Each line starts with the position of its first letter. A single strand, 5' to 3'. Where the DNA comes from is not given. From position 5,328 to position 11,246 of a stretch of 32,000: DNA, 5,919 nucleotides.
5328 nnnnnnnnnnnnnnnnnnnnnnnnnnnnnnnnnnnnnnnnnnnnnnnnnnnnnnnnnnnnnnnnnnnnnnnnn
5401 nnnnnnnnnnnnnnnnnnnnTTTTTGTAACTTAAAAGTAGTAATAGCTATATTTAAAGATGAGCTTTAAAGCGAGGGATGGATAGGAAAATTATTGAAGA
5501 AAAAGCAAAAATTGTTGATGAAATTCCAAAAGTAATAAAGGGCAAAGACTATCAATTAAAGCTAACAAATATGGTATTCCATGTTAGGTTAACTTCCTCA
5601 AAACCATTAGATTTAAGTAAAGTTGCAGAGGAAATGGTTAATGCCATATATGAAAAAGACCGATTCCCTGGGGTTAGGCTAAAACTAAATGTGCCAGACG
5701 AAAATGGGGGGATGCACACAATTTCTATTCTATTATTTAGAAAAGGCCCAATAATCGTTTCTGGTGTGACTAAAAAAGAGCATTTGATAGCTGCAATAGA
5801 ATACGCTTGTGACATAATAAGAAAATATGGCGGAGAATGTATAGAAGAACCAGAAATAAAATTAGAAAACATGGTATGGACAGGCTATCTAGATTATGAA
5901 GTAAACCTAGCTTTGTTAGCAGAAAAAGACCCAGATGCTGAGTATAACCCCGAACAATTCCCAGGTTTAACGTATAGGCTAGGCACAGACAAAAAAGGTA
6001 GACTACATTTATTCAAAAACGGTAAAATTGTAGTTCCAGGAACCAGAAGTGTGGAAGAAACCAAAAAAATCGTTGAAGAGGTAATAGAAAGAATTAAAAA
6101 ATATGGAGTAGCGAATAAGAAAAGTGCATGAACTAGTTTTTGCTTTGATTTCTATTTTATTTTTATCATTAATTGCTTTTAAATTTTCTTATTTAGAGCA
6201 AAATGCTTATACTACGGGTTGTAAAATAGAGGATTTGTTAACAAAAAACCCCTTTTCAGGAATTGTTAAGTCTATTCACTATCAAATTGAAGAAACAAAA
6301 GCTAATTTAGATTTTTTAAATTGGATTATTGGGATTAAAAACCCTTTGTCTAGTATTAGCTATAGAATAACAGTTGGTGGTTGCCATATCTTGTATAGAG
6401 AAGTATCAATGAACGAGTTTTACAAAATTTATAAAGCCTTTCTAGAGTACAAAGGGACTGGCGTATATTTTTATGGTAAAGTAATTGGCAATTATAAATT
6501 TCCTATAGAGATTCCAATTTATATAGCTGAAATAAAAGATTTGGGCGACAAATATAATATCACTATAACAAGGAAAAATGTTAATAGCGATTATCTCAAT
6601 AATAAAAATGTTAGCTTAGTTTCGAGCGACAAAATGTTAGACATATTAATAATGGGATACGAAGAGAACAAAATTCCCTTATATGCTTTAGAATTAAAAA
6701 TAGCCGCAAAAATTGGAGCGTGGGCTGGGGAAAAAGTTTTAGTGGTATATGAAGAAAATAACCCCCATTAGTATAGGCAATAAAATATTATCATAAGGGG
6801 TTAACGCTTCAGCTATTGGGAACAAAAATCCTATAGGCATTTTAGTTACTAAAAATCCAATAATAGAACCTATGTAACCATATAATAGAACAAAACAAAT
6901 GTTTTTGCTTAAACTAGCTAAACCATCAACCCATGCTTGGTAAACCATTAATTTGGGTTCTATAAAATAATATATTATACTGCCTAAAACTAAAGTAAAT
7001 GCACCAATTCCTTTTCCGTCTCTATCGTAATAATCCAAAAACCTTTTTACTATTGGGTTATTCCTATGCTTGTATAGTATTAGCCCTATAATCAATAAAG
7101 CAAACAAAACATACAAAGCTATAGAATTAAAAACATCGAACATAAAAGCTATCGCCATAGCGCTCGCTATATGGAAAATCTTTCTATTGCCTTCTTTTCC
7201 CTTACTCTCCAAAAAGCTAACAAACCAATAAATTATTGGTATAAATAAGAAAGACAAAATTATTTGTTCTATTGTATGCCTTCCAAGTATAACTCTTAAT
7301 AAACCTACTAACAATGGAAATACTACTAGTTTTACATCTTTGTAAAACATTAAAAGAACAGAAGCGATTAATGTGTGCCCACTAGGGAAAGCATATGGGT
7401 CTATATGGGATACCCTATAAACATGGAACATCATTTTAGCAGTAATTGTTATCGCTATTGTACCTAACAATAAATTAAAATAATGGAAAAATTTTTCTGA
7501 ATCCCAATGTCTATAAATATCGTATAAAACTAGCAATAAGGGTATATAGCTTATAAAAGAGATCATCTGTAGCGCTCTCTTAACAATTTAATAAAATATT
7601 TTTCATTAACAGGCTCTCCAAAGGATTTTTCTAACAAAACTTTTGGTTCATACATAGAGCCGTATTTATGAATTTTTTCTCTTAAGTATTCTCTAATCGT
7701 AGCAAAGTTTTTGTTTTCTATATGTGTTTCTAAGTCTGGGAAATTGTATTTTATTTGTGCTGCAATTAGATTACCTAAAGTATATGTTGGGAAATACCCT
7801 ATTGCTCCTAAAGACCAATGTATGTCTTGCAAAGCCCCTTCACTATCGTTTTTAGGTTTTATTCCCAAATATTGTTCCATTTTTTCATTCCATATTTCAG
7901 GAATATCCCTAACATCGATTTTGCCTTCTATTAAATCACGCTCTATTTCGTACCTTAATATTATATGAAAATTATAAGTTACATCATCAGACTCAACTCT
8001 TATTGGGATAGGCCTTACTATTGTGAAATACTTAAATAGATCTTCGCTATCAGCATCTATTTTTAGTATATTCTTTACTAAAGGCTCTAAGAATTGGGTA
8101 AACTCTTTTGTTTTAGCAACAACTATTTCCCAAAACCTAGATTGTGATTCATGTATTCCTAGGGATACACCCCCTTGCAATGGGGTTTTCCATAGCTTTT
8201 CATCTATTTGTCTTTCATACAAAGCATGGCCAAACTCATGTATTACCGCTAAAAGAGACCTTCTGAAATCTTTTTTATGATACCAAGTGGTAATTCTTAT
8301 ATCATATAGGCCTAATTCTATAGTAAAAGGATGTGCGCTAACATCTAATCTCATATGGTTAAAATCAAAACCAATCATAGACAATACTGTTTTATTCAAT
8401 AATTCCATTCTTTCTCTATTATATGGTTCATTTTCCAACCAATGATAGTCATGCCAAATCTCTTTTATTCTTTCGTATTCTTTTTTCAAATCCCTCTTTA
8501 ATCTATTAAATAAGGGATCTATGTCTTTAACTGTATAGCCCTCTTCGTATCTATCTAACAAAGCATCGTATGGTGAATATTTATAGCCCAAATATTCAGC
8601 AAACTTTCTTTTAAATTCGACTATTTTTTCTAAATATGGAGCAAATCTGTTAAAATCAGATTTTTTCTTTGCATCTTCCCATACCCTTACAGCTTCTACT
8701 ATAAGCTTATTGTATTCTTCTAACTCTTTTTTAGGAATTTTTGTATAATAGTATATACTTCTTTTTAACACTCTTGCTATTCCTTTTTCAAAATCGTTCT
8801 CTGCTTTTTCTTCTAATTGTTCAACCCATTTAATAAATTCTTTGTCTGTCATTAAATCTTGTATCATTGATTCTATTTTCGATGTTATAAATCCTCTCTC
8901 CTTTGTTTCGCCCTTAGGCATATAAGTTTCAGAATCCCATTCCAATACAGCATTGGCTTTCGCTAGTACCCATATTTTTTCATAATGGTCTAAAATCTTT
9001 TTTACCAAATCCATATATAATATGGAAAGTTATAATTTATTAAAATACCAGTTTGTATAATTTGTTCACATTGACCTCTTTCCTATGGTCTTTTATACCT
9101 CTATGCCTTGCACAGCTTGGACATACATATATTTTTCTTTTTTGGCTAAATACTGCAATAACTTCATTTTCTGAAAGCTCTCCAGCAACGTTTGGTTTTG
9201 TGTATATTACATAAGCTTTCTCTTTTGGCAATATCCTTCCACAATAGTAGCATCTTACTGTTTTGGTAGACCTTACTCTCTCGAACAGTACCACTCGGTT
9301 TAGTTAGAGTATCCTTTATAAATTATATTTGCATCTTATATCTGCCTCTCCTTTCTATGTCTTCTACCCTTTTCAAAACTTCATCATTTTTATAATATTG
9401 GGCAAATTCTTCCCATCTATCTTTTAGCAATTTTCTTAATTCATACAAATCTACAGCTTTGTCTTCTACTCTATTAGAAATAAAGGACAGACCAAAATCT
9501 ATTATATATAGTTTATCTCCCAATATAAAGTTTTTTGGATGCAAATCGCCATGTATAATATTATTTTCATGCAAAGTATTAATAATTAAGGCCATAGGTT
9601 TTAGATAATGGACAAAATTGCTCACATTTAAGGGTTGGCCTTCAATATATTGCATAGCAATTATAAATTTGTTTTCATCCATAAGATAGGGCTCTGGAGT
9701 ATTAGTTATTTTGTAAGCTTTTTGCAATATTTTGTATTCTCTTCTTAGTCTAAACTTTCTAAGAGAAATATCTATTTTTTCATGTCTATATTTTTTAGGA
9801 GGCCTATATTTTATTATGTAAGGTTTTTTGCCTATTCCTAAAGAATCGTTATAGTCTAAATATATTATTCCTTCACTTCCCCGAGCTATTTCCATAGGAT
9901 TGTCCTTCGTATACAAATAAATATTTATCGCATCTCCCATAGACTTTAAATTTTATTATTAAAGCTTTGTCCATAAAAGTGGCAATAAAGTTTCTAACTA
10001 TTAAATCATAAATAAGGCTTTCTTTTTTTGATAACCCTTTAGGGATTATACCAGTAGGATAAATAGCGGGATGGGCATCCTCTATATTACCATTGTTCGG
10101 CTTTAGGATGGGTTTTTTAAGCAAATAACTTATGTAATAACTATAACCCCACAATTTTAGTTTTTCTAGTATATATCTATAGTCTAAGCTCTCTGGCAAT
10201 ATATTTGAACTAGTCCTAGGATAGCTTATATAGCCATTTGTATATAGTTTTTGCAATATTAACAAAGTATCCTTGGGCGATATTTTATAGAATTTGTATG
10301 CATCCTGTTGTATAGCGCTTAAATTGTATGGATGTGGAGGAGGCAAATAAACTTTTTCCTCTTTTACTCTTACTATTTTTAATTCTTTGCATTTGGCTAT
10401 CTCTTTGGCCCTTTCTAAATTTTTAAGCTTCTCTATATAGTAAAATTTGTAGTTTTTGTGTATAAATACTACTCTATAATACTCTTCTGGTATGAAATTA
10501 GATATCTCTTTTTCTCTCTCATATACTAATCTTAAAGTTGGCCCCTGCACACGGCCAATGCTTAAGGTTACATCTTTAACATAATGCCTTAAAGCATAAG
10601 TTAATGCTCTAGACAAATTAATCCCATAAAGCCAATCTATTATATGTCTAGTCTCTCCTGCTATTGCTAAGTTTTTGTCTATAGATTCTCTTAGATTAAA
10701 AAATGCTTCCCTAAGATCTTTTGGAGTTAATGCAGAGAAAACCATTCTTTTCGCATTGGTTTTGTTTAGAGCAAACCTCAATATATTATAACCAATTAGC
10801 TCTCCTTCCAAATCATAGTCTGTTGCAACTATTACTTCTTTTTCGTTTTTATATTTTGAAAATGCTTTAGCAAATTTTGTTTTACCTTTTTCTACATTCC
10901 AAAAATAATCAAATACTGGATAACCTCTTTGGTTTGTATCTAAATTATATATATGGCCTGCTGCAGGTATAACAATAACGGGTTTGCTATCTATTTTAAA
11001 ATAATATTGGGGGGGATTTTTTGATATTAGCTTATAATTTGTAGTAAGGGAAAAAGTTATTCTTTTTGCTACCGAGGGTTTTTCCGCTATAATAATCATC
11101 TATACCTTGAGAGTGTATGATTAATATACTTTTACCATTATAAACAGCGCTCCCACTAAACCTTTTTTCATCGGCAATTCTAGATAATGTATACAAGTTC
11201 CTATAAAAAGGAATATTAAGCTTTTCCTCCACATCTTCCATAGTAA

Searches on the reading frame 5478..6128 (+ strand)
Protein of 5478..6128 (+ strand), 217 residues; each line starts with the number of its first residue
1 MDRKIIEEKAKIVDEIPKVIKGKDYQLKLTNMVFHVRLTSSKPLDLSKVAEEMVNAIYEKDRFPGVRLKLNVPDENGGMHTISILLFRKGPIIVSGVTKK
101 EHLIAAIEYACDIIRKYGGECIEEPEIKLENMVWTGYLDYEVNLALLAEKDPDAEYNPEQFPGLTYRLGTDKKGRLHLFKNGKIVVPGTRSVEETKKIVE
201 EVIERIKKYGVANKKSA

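Call 9: find_encoding_contigs(protein=window:5478-6128:+, flank=3000, max_places=6)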
Protein seq(217 aa) (217 aa): 17 contigs read that carry it; 6 places shown.
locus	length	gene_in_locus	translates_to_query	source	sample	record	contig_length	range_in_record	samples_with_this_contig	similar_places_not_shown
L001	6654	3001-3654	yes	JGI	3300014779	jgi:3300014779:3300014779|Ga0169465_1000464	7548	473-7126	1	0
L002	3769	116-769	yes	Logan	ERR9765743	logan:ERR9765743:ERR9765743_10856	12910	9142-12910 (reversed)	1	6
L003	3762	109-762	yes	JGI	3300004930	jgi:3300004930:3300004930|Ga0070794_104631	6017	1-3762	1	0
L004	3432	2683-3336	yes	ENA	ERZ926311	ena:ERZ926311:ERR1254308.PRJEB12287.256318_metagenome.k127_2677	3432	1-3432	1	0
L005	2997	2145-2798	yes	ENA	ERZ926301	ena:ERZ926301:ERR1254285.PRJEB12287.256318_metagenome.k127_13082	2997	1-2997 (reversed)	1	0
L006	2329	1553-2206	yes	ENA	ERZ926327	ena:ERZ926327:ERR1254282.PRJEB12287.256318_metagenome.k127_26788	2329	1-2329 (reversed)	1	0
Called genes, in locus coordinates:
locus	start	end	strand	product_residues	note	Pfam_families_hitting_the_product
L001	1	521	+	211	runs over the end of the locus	-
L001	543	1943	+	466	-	-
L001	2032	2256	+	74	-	-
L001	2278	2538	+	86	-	PF01780:Ribosomal_L37ae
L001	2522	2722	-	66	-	PF01423:LSM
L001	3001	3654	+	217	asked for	PF00352:TBP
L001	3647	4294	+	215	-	-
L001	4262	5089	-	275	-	-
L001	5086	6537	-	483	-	PF02074:Peptidase_M32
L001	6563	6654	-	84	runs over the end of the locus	PF02591:Zn_ribbon_9 (faint)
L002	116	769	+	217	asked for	PF00352:TBP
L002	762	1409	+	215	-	-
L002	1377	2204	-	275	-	-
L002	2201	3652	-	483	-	PF02074:Peptidase_M32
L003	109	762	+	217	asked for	PF00352:TBP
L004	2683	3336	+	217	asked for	PF00352:TBP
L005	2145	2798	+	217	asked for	PF00352:TBP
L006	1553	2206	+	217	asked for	PF00352:TBP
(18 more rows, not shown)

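Call 16: list_cluster_members(proteins=[window:5478-6128:+, window:5002-5199:-, window:7566-9014:-])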
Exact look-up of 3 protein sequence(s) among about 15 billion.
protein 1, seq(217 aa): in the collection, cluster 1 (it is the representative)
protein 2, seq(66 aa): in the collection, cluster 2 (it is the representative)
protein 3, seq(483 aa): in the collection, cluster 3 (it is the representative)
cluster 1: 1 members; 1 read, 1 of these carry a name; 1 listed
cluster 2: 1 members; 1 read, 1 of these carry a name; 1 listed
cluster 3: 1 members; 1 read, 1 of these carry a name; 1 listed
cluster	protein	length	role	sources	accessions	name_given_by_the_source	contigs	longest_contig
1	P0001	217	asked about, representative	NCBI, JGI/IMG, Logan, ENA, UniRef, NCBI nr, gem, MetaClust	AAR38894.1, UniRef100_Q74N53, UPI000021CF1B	NEQ039 [Nanoarchaeum equitans Kin4-M] | NEQ039 n=1 Tax=Nanoarchaeum equitans (strain Kin4-M) TaxID=228908 RepID=Q74N53_NANEQ | status=active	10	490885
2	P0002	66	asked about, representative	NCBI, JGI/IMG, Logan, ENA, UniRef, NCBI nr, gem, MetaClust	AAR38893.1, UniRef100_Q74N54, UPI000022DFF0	NEQ037 [Nanoarchaeum equitans Kin4-M] | NEQ037 n=1 Tax=Nanoarchaeum equitans (strain Kin4-M) TaxID=228908 RepID=Q74N54_NANEQ | status=active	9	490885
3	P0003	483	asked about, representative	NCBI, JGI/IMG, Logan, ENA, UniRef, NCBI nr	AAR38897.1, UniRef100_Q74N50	NEQ042 [Nanoarchaeum equitans Kin4-M] | Metal-dependent carboxypeptidase n=1 Tax=Nanoarchaeum equitans (strain Kin4-M) ...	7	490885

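Call 51: find_homologous_proteins(query=P0001, max_evalue=1e-10)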
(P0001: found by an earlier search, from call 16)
Query P0001 (217 aa): 22 proteins with E <= 1e-10 among 618 candidates.
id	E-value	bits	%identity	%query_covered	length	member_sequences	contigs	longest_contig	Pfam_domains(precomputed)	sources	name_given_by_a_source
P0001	7.6e-138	475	100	100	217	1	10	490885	PF00352.28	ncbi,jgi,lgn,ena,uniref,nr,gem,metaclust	ncbi:NEQ039 [Nanoarchaeum equitans Kin4-M]|uniref:NEQ039 n=1 Tax=Nanoarchaeum equitans (strain Kin4-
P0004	4.9e-29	120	35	82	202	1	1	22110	PF00352.28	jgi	-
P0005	1.4e-28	118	35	84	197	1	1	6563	PF00352.28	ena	-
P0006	1.6e-28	118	35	84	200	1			PF00352.28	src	-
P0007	1.9e-28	118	35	84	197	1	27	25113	PF00352.28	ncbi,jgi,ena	-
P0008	2.6e-28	117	35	84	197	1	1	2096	PF00352.28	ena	-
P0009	4.8e-28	116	34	84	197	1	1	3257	PF00352.28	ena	-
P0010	1.5e-27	115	37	76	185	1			PF00352.28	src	-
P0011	2.2e-27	114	33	83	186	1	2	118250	PF00352.28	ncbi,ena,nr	ncbi:MAG: TATA-box-binding protein [Nanoarchaeota archaeon]|nr:TATA-box-binding protein [Nanoarchaeo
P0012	2.8e-27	114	34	87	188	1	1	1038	PF00352.28,PF11858.15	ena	-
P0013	3.8e-27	113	34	87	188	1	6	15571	PF00352.28,PF11858.15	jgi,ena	-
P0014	5.6e-27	113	35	88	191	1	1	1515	PF00352.28,PF11858.15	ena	-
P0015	6.9e-27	113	35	88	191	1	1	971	PF00352.28,PF11858.15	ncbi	-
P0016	9.8e-27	112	34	87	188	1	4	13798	PF00352.28,PF11858.15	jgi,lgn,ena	-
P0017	3.5e-25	107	32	84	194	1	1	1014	PF00352.28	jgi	-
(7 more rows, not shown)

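Call 52: find_encoding_contigs(protein=P0007, flank=10000, max_places=4)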
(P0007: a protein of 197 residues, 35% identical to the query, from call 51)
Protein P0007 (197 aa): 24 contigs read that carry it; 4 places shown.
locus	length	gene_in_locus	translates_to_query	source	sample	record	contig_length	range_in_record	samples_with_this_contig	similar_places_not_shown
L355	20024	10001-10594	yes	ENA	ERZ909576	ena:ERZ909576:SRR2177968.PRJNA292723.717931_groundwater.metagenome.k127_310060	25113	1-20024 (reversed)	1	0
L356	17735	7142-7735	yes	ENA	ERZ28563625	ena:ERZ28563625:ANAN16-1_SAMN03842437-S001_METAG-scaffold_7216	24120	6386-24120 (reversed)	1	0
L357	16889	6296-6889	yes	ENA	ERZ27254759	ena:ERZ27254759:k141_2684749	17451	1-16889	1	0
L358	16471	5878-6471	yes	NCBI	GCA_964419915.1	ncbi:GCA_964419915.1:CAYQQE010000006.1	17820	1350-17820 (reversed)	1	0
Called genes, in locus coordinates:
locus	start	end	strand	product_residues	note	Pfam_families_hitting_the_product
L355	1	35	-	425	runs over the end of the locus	PF01935:DUF87, PF05872:HerA_C (faint), PF00004:AAA (faint)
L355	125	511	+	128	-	-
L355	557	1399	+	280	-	PF01435:Peptidase_M48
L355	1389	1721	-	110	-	PF21473:OB_Ssb-like, PF01336:tRNA_anti-codon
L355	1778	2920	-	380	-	PF00004:AAA, PF13173:AAA_14 (weak), PF21960:RCF1-5-like_lid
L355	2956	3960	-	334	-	PF14528:LAGLIDADG_3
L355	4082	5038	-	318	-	PF03215:Rad17 (weak), PF05496:RuvB_N, PF00004:AAA, PF13177:DNA_pol3_delta2, PF25361:AAA_lid_RFC1, PF08542:Rep_fac_C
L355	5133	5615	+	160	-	-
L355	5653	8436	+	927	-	PF00133:tRNA-synt_1, PF09334:tRNA-synt_1g (weak), PF08264:Anticodon_1, PF19302:DUF5915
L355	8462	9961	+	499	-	PF25788:Ig_Rha78A_N (faint)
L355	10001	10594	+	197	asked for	PF00352:TBP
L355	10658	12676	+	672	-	PF14551:MCM_N, PF17207:MCM_OB, PF00493:MCM, PF01078:Mg_chelatase (faint), PF07728:AAA_5 (weak), PF17855:MCM_lid, PF21120:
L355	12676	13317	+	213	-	-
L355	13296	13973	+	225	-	PF01336:tRNA_anti-codon (faint)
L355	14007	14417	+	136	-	PF01873:eIF-5_eIF-2B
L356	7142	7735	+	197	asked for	PF00352:TBP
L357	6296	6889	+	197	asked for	PF00352:TBP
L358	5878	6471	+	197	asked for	PF00352:TBP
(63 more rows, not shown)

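Call 53: find_encoding_contigs(protein=P0004, flank=10000, max_places=2)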
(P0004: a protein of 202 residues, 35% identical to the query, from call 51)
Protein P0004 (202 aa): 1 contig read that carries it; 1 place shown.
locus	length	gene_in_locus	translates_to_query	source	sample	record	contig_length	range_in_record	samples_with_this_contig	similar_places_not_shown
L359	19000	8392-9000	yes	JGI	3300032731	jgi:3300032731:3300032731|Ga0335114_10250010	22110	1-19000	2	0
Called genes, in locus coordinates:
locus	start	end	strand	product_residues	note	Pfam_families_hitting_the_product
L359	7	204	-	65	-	-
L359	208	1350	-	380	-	PF12775:AAA_7 (weak), PF00004:AAA, PF13173:AAA_14 (weak), PF13401:AAA_22 (faint), PF21960:RCF1-5-like_lid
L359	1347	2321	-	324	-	PF03215:Rad17 (weak), PF05496:RuvB_N, PF25199:nSTAND_NTPase5 (faint), PF00004:AAA, PF13177:DNA_pol3_delta2, PF25361:AAA_lid_RFC1, PF08542:Rep_fac_C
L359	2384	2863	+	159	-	-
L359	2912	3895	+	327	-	-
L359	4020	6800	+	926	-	PF00133:tRNA-synt_1, PF09334:tRNA-synt_1g (weak), PF01921:tRNA-synt_1f (weak), PF08264:Anticodon_1, PF19302:DUF5915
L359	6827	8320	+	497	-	PF25788:Ig_Rha78A_N (faint)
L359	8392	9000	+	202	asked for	PF00352:TBP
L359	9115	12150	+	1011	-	PF07728:AAA_5 (faint), PF13191:AAA_16 (faint), PF14551:MCM_N, PF01078:Mg_chelatase (faint), PF17207:MCM_OB, PF00493:MCM, PF17855:MCM_lid, PF21120:, +1 more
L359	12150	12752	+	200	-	-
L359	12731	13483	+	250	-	PF01336:tRNA_anti-codon (weak)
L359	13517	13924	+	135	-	PF01873:eIF-5_eIF-2B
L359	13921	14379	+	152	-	-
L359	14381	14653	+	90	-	PF04242:DUF424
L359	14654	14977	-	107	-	-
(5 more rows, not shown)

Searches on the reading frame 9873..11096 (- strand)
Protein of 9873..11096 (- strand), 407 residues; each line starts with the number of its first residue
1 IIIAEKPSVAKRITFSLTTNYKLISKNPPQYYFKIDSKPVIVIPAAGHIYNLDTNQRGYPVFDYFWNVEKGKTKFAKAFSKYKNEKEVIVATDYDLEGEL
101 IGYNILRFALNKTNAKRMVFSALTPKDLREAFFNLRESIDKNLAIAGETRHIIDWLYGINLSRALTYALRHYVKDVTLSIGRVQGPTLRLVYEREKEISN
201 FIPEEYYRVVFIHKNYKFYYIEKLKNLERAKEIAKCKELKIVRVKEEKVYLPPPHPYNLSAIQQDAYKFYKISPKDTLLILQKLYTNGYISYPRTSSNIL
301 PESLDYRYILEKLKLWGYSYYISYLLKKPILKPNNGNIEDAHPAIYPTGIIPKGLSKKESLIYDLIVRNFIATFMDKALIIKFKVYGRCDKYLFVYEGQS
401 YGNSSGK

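Call 55: search_protein_families(library=pfam, proteins=[window:9873-11096:-], max_evalue=0.00001)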
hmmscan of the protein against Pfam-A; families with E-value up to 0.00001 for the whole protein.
window:9873-11096:- (407 aa): 2 families
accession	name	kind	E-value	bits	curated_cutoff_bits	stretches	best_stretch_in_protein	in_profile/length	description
PF01131.25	Topoisom_bac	-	6.2e-67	226.8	35.1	1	139-399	2-274/411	DNA topoisomerase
PF01751.28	Toprim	-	2.4e-11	44.1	23.1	1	1-122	2-95/96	Toprim domain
